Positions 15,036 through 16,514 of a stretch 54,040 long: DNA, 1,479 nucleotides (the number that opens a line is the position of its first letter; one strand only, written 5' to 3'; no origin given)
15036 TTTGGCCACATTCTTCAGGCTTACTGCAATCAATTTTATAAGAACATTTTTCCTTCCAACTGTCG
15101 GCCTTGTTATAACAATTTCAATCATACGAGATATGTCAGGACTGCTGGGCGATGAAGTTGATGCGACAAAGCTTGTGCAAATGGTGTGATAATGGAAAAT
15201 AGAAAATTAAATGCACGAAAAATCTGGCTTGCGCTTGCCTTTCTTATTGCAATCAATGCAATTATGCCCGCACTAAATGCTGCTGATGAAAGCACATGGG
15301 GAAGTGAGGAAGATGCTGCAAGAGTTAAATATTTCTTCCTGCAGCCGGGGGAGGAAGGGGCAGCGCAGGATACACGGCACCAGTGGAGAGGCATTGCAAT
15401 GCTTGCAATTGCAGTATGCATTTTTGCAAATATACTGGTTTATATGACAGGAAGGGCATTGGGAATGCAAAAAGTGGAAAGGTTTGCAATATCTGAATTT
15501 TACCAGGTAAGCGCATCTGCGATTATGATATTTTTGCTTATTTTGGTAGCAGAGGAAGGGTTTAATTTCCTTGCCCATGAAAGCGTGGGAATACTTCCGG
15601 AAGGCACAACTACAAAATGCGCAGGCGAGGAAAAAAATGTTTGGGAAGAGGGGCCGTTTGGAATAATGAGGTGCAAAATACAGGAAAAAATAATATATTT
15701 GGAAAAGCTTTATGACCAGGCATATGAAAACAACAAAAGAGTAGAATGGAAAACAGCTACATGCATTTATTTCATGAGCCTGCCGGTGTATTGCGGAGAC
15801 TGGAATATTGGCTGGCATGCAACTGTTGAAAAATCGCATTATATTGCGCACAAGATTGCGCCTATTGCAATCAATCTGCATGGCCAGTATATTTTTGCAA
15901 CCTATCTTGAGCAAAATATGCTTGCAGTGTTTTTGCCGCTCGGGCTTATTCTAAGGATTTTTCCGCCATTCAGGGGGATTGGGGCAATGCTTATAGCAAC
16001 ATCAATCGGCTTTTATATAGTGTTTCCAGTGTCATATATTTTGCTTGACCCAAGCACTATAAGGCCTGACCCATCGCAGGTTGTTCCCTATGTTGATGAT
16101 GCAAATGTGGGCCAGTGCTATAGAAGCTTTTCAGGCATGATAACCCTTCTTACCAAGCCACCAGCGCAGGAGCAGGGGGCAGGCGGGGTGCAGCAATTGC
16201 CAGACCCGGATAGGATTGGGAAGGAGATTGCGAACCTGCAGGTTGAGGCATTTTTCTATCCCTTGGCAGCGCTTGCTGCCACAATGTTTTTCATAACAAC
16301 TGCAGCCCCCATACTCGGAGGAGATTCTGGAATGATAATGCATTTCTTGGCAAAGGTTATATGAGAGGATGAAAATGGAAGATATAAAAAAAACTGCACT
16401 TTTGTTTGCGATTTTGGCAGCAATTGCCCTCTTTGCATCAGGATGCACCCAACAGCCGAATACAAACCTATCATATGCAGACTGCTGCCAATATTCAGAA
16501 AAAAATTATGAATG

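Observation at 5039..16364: Six tandem paralogs share a five-TM scaffold with three conserved cytoplasmic-face motifs and three hypervariable ectodomain insertion sites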

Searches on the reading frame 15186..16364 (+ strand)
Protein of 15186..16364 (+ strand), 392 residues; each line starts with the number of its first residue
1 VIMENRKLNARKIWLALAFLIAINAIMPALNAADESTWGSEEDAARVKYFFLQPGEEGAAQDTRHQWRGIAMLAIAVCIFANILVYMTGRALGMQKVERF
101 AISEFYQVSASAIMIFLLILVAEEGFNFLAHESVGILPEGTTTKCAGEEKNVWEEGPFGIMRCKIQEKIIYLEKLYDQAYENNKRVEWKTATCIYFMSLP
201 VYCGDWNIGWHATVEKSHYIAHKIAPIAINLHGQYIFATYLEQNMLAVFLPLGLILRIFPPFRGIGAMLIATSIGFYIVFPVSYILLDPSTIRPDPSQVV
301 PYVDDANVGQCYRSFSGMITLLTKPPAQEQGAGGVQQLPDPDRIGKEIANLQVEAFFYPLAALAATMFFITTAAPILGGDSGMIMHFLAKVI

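Call 4: search_protein_families(library=pfam, proteins=[window:15186-16364:+], max_evalue=0.1)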
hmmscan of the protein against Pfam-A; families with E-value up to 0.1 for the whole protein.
window:15186-16364:+ (392 aa): 0 families

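Call 13: search_protein_families(library=ncbifam, proteins=[window:15186-16364:+], max_evalue=1)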
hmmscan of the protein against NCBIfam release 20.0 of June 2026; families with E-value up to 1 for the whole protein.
window:15186-16364:+ (392 aa): 3 families
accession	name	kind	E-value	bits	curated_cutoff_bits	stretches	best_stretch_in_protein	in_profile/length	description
NF053657.1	CedE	equivalog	0.0022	17.8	400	1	241-291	144-196/260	DNA-translocating protein CedE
NF041796.2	Ced_CedA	equivalog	0.016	14.8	330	1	229-282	128-183/259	DNA import protein CedA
NF008379.0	PRK11174.1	equivalog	0.18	10.4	684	1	236-272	136-172/588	heme ABC transporter permease/ATP-binding protein CydD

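Call 19: search_protein_families(library=ncbifam, alignment_id=A2, max_evalue=0.1)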
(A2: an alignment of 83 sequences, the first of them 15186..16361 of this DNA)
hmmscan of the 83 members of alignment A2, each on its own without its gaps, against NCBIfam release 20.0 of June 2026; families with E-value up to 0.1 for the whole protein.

A. member 1, window:15186-16361:+ (392 aa): 2 families
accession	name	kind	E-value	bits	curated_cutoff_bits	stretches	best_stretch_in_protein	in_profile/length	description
NF053657.1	CedE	equivalog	0.0022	17.8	400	1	241-291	144-196/260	DNA-translocating protein CedE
NF041796.2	Ced_CedA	equivalog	0.016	14.8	330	1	229-282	128-183/259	DNA import protein CedA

B. families by the number of members that match (of 83 scanned): 18 families
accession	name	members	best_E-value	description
NF053657.1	CedE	7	4.2e-05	DNA-translocating protein CedE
NF041796.2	Ced_CedA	3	0.00044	DNA import protein CedA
NF003977.1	PRK05470.1-1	1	0.0017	fumarate reductase subunit FrdD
NF007454.0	PRK10019.1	1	0.0053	nickel/cobalt efflux transporter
NF033218.1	anchor_AmaP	1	0.0059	alkaline shock response membrane anchor protein AmaP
NF033615.1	CDF_MamM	1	0.0068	magnetosome biogenesis CDF transporter MamM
NF058642.1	lipo_YqiH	1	0.0073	lipoprotein YqiH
NF041599.1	reg_PtrA_PA2808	1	0.02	co-regulatory protein PtrA N-terminal domain-containing protein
TIGR02970.1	succ_dehyd_cytB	1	0.024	succinate dehydrogenase, cytochrome b556 subunit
NF009866.0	PRK13328.1-2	1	0.032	type III pantothenate kinase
NF009160.0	PRK12505.1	1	0.032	putative monovalent cation/H+ antiporter subunit B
NF006446.0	PRK08764.1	1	0.038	Rnf electron transport complex subunit RnfB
NF041850.1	VI_secsys_TagV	1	0.039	type VI secretion system accessory protein TagV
TIGR02838.1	spore_V_AC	1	0.05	stage V sporulation protein AC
NF038050.1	NrtS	1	0.056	nitrate/nitrite transporter NrtS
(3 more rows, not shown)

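Call 20: search_protein_families(library=pfam, alignment_id=A2, max_evalue=0.1)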
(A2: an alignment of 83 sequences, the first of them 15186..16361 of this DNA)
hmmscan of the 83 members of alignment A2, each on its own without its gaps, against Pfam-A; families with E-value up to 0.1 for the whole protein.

A. member 1, window:15186-16361:+ (392 aa): 0 families

B. families by the number of members that match (of 83 scanned): 16 families
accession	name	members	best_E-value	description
PF15420.11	Abhydrolase_9_N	1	0.00029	Alpha/beta-hydrolase family N-terminus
PF07204.16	Orthoreo_P10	1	0.00039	Orthoreovirus membrane fusion protein p10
PF00951.23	Arteri_Gl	1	0.0042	Arterivirus GL envelope glycoprotein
PF05425.18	CopD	1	0.0053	Copper resistance protein D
PF03842.18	Silic_transp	1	0.0087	Silicon transporter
PF18181.6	SLATT_1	1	0.014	SMODS and SLOG-associating 2TM effector domain 1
PF19094.5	EMC6_arch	1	0.015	EMC6-arch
PF22850.1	CATSPERD-E_C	1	0.017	CATSPERD/E C-terminal domain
PF01127.27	Sdh_cyt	1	0.018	Succinate dehydrogenase/Fumarate reductase transmembrane subunit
PF11309.13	DUF3112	1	0.019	Protein of unknown function (DUF3112)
PF03739.19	LptF_LptG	1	0.028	Lipopolysaccharide export system permease LptF/LptG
PF18895.5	T4SS_pilin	1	0.03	Type IV secretion system pilin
PF11188.13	DUF2975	1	0.054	Protein of unknown function (DUF2975)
PF20956.2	DUF4931_C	1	0.075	Domain of unknown function (DUF4931) C-terminal domain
PF13727.12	CoA_binding_3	1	0.082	CoA-binding domain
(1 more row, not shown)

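Call 27: find_homologous_proteins(query=A2, max_evalue=0.00001)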
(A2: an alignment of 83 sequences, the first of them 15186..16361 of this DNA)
Query A2 (83 sequences) (392 aa, profile of the alignment): 24 proteins with E <= 0.00001 among 8000 candidates.
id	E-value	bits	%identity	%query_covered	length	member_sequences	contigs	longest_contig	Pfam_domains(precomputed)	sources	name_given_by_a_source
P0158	5.5e-86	307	100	99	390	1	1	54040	-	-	-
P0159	3.8e-76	275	52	97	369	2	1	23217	-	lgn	-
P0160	6.8e-76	274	52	97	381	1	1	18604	-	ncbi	ncbi:MAG: hypothetical protein V1822_03695 [Candidatus Micrarchaeota archaeon]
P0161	8.0e-76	274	48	90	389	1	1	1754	-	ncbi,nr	ncbi:MAG: hypothetical protein KGH63_04740 [Candidatus Micrarchaeota archaeon]|nr:hypothetical prote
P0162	1.4e-75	273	50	90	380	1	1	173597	-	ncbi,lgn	-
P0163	9.0e-75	271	55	94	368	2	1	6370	-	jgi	-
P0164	2.3e-72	263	46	94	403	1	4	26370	-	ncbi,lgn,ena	-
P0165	2.8e-71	259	34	83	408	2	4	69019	-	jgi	-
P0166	3.9e-71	259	49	99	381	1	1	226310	-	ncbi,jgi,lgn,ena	ncbi:MAG: hypothetical protein WC492_00905 [Candidatus Micrarchaeia archaeon]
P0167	4.9e-71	258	35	92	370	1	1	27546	-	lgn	-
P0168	7.4e-71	258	47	92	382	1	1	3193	-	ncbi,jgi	jgi:hypothetical protein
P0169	8.3e-71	257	50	93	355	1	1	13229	-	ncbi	-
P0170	4.3e-70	255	50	94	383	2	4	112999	-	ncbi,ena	-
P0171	5.1e-70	255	48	96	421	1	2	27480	-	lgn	-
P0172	9.2e-70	254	49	94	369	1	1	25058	-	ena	-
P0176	7.2e-68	248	48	92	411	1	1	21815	-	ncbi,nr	ncbi:MAG: hypothetical protein M1530_02945 [Candidatus Marsarchaeota archaeon]|nr:hypothetical prote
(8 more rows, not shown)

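Call 30: find_encoding_contigs(protein=P0166, flank=10000, max_places=2)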
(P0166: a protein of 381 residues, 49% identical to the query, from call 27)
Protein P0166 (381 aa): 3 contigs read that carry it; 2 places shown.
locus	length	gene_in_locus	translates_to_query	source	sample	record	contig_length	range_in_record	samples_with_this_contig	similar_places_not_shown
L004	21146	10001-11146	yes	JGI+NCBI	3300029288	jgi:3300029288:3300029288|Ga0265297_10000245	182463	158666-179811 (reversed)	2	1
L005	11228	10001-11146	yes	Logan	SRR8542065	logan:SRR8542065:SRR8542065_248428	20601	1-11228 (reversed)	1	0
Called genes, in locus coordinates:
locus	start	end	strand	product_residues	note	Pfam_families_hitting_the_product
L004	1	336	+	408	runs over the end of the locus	-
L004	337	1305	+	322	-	-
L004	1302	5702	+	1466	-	-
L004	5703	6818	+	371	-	-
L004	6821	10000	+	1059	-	-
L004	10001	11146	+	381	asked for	-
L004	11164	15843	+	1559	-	-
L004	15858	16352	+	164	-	PF01850:PIN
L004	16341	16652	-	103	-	-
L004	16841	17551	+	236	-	PF10584:Proteasome_A_N, PF00227:Proteasome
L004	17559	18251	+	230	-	PF01172:SBDS_N, PF09377:SBDS_domain_II, PF20268:SBDS_C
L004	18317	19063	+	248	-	PF15985:KH_6 (weak)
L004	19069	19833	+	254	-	PF01138:RNase_PH, PF03725:RNase_PH_C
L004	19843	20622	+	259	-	PF01138:RNase_PH, PF03725:RNase_PH_C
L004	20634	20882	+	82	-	PF01780:Ribosomal_L37ae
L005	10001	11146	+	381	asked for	-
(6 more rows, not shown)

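Call 31: find_encoding_contigs(protein=P0176, flank=10000, max_places=2)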
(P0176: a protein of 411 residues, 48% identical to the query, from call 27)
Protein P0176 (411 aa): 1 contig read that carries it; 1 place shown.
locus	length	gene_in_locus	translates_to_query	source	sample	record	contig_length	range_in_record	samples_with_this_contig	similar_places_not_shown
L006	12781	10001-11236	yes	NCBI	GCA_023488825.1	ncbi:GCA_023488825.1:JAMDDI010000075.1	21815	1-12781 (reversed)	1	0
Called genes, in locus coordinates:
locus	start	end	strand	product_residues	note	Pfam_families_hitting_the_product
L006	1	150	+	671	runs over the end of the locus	-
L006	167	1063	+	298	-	-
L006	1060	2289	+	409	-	-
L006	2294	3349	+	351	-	-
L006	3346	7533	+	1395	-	-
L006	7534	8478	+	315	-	-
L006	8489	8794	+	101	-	-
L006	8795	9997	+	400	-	-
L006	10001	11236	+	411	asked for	-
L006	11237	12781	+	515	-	?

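Call 37: find_related_loci(query=A4, collection=genome_contigs, flank=10000)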
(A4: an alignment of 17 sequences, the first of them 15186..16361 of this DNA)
Query A4 (392 aa) in genome_contigs; peptide patterns used: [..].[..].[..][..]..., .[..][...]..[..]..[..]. (x = any residue, [..] = any of these).
147 stretches matched a pattern; 43 encode a relative of the query (tblastn E <= 1e-3); 43 distinct loci.
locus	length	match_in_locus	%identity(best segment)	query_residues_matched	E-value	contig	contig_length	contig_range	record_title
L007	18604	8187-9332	52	9-392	7e-133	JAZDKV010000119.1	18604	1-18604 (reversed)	MAG: Candidatus Micrarchaeota archaeon isolate MEGAHIT-group-0.552 k141_834321, whole genome shotgun sequence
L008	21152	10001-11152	49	1-392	9e-122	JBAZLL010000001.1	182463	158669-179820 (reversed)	MAG: Candidatus Micrarchaeia archaeon isolate SO_2017_LW4_168 scaffold_257_c1_LW137-91_2017, whole genome shotgun sequen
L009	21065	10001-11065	50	25-392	4e-117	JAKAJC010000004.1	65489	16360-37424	MAG: Candidatus Micrarchaeota archaeon isolate WY3.bin72 NODE_601_length_65489_cov_3.645604, whole genome shotgun sequen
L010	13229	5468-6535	50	26-392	6e-114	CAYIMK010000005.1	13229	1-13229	MAG TPA_asm: Candidatus Micrarchaeota archaeon isolate ERP119705_co25_669 genome assembly, contig: NODE_3671_length_1322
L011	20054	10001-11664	48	2-392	8e-113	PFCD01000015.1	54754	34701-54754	MAG: Candidatus Micrarchaeota archaeon CG10_big_fil_rev_8_21_14_0_10_45_29 CG10_8_21_14_0.10_scaffold_3436_c, whole geno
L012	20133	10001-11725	53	67-392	2e-110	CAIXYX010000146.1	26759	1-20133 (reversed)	uncultured Candidatus Micrarchaeota archaeon isolate A14_bin-2075 genome assembly, contig: bin-2075:146/146, whole genom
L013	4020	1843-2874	47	39-392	7e-107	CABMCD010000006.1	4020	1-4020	uncultured archaeon isolate LFW-29 genome assembly, contig: LFW29_14, whole genome shotgun sequence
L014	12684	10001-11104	46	23-392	2e-105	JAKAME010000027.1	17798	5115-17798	MAG: Candidatus Micrarchaeota archaeon isolate WY5.bin156 NODE_5107_length_17798_cov_1.487975, whole genome shotgun sequ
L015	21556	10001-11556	37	16-391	7e-80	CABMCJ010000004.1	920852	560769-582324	uncultured archaeon isolate LFW-35 genome assembly, contig: LFW35_4, whole genome shotgun sequence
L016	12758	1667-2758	36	16-391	1e-72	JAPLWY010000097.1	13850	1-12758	MAG: Candidatus Micrarchaeota archaeon isolate LacPavin_0419_WC90_MAG_52_6 LacPavin_0419_WC90_scaffold_538634, whole gen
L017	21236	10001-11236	36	7-391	5e-71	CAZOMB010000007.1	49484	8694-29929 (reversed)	MAG TPA_asm: Candidatus Micrarchaeota archaeon isolate binchicken_co334_127 genome assembly, contig: NODE_1026_length_49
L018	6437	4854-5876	38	58-391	2e-66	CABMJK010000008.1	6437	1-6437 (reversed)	uncultured archaeon isolate LFW-281_7 genome assembly, contig: LFW2817_16, whole genome shotgun sequence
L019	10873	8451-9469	37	54-392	1e-58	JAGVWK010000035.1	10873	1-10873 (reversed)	Candidatus Micrarchaeota archaeon isolate RIFCSPHIGHO2_02_FULL_50_12 rifcsphigho2_02_scaffold_18353, whole genome shotgu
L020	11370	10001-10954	32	65-392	5e-43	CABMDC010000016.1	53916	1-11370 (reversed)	uncultured archaeon isolate LFW-121_3 genome assembly, contig: LFW1213_23, whole genome shotgun sequence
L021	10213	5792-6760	29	65-392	2e-42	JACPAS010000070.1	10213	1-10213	MAG: Candidatus Micrarchaeota archaeon isolate NC_groundwater_237_Ag_S-0.2um_36_6 S5_GD2017_2_S2_scaffold_8328, whole ge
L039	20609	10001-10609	23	65-281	1e-10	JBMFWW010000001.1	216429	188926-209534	MAG: Candidatus Micrarchaeia archaeon isolate KM4364-28 NODE_1_length_216429_cov_6.935466, whole genome shotgun sequence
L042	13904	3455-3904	28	240-381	5e-10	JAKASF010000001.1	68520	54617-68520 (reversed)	MAG: Candidatus Micrarchaeota archaeon isolate YP1.bin29 NODE_392_length_68520_cov_2.138114, whole genome shotgun sequen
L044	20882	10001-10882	21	65-379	8e-10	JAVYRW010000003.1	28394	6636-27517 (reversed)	MAG: Candidatus Micrarchaeaceae archaeon isolate DRTY-16_202007_bins_11 DRTY-16_202007_bins_11_scaffold_3, whole genome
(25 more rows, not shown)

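Call 38: predict_structure(alignment_id=A3)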
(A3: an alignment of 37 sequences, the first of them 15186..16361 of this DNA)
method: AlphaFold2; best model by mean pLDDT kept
length: 392 residues; sequences in the alignment: 37
mean_pLDDT: 78.4   pTM: 0.72
mean pLDDT of the five models: 78.4, 77.4, 75.9, 75.8, 74.2
residues with pLDDT >= 90: 123; 70-90: 168; 50-70: 45; < 50: 56
segments of 3 or more residues with pLDDT < 50: 33-35, 48-61, 304-336
pLDDT, mean of each block of 10 residues (from residue 1): 64 83 67 51 51 45 69 87 91 94 89 85 83 83 89 91 93 86 84 86 80 85 91 94 91 90 92 95 92 71 48 43 44 52 80 91 95 86 68 62
secondary structure, 60 per line:
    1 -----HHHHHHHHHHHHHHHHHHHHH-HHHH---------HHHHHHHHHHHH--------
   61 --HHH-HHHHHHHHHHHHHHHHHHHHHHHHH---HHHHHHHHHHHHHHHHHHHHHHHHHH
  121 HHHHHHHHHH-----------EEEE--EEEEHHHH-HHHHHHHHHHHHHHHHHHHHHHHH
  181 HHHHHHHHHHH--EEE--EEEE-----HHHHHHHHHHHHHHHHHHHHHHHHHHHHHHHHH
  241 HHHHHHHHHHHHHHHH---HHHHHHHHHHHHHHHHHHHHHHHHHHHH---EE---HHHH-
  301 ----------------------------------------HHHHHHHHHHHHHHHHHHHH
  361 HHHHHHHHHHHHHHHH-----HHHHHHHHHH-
elements in order: H6-26 H28-31 H41-52 H67-91 H95-130 E142-145 E148-151 H152-155 H157-191 E194-196 E199-202 H208-256 H260-287 H296-299 H341-376 H382-391

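Call 40: fold_search(model_id=the predicted structure, library=pdb)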
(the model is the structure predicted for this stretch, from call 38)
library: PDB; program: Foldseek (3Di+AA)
matches with E <= 10: 110; with E <= 0.001: 0
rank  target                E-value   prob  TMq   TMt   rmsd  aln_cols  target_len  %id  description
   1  8rt9_F                8.2e-02  0.77  0.24  0.31  11.8       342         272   10  Stalk complex full-length structure (TrwJ/VirB5-TrwI/VirB6) from the fully-assembled R388 type IV secretion system det (released 2024-06-19)
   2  3hai_C                5.1e-01  0.18  0.16  0.21  25.7       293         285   11  Crystal structure of human PACSIN1 F-BAR domain (P21 lattice) (released 2009-06-16)
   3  6ek7                  7.0e-01  0.13  0.14  0.14  24.9       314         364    7  YaxA from Yersinia enterocolitica (released 2018-05-16)
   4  7n6g_3M               8.0e-01  0.08  0.11  0.11  47.6       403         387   10  C1 of central pair (released 2022-05-18)
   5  3abh_A                9.6e-01  0.28  0.18  0.23  25.0       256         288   14  Crystal structure of the EFC/F-BAR domain of human PACSIN2/Syndapin II (2.0 A) (released 2010-04-14)
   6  8zsz_A                1.1e+00  0.21  0.16  0.19  27.2       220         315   11  Cryo-EM structure of human ZnT1, in the presence of zinc, determined in outward-facing conformation (released 2024-08-21)
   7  5c5b_D                1.2e+00  0.08  0.11  0.12  26.9       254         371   14  Crystal Structure of Human APPL BAR-PH Heterodimer (released 2016-06-22)
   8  2x3v_B                1.2e+00  0.11  0.15  0.19  18.8       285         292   14  Structure of The F-BAR Domain of Mouse Syndapin I (released 2010-04-07)
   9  7rtt_B                1.3e+00  0.10  0.18  0.17  21.6       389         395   10  Cryo-EM structure of a TTYH2 cis-dimer (released 2021-08-25)
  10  8xqn_R                1.7e+00  0.07  0.13  0.17  28.8       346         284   10  Structure of human class T GPCR TAS2R14-DNGi complex with Aristolochic acid A. (released 2024-07-10)
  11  2x3x_B                1.8e+00  0.14  0.17  0.23  16.2       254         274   13  structure of mouse syndapin I (crystal form 1) (released 2010-04-07)
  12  4h8s_B                1.8e+00  0.06  0.11  0.12  27.1       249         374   13  Crystal structure of human APPL2BARPH domain (released 2012-10-17)
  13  6el1_A                1.9e+00  0.14  0.18  0.19  21.8       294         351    8  YaxAB pore complex (released 2018-05-16)
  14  7aam_A                2.1e+00  0.15  0.18  0.25  19.8       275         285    8  Crystal structure of the F-BAR domain of PSTIPIP1 bound to the CTH domain of the phosphatase LYP (released 2022-02-23)
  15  3q0k_D                2.3e+00  0.12  0.18  0.24  24.4       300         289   12  Crystal structure of Human PACSIN 2 F-BAR (released 2012-02-15)
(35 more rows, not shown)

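Call 42: search_solved_structures(query=A2, max_evalue=10, show_alignments=2)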
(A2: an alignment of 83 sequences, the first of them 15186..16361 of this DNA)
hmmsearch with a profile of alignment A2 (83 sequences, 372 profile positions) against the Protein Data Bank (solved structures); distinct sequences matched with E-value up to 10: 0.

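Call 49: search_protein_families(library=pfam, alignment_id=A5, max_evalue=0.001)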
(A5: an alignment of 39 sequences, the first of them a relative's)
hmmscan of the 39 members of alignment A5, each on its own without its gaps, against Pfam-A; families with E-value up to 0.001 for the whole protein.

A. member 1, L028:216-3293:- (1026 aa): 0 families

B. families by the number of members that match (of 39 scanned): 43 families (the first 25 are shown)
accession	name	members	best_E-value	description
PF13603.12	tRNA-synt_1_2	3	3.7e-69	Leucyl-tRNA synthetase, editing domain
PF00133.28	tRNA-synt_1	3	2.3e-57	tRNA synthetases class I (I, L, M and V)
PF09334.17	tRNA-synt_1g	3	3e-38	tRNA synthetases class I (M)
PF08264.19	Anticodon_1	3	2.9e-20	Anticodon-binding domain of tRNA ligase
PF05693.19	Glycogen_syn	2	1e-105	Glycogen synthase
PF00185.30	OTCace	2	3.9e-46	Aspartate/ornithine carbamoyltransferase, Asp/Orn binding domain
PF02729.26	OTCace_N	2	5.3e-45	Aspartate/ornithine carbamoyltransferase, carbamoyl-P binding domain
PF01406.26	tRNA-synt_1e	2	2.2e-12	tRNA synthetases class I (C) catalytic domain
PF08323.17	Glyco_transf_5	2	4.3e-07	Starch synthase catalytic domain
PF02867.20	Ribonuc_red_lgC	1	1.5e-196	Ribonucleotide reductase, barrel domain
PF02786.22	CPSase_L_D2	1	1.4e-107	Carbamoyl-phosphate synthase L chain, ATP binding domain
PF25596.1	CPSase_L_D1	1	9.5e-98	Carbamoyl phosphate synthase preATP-grasp domain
PF00016.26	RuBisCO_large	1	7.2e-84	Ribulose bisphosphate carboxylase large chain, catalytic domain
PF00152.25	tRNA-synt_2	1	4.2e-81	tRNA synthetases class II (D, K and N)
PF04123.18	DUF373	1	2.6e-80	Domain of unknown function (DUF373)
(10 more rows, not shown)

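Call 69: search_protein_families(library=ncbifam, alignment_id=A7, max_evalue=0.1)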
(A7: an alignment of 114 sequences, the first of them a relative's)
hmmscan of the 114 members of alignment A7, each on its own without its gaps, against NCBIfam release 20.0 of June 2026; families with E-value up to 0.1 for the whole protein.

A. member 1, L024:5526-6431:+ (302 aa): 0 families

B. families by the number of members that match (of 114 scanned): 27 families (the first 25 are shown)
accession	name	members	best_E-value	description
NF053657.1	CedE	3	4.2e-05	DNA-translocating protein CedE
NF041796.2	Ced_CedA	3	8.5e-05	DNA import protein CedA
NF033218.1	anchor_AmaP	2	0.00036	alkaline shock response membrane anchor protein AmaP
NF042915.1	MAB_1171c_fam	2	0.0067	MAB_1171c family putative transporter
NF009160.0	PRK12505.1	1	0.0021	putative monovalent cation/H+ antiporter subunit B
NF033739.1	intramemb_PrsW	1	0.0048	glutamic-type intramembrane protease PrsW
NF058642.1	lipo_YqiH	1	0.0076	lipoprotein YqiH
TIGR00831.1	a_cpa1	1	0.011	Na+/H+ antiporter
NF008480.0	PRK11380.1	1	0.014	hypothetical protein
TIGR02893.2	spore_yabQ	1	0.015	spore cortex biosynthesis protein YabQ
NF045688.1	BCarotHydoxCrtR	1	0.015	beta-carotene hydroxylase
NF010801.0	PRK14205.1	1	0.016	fluoride efflux transporter CrcB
TIGR03008.1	pepcterm_CAAX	1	0.018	CAAX prenyl protease-related protein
NF038215.1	acineto_lipo_PV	1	0.019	NF038215 family lipoprotein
NF043064.1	MMSYN1_0877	1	0.02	ECF transporter S component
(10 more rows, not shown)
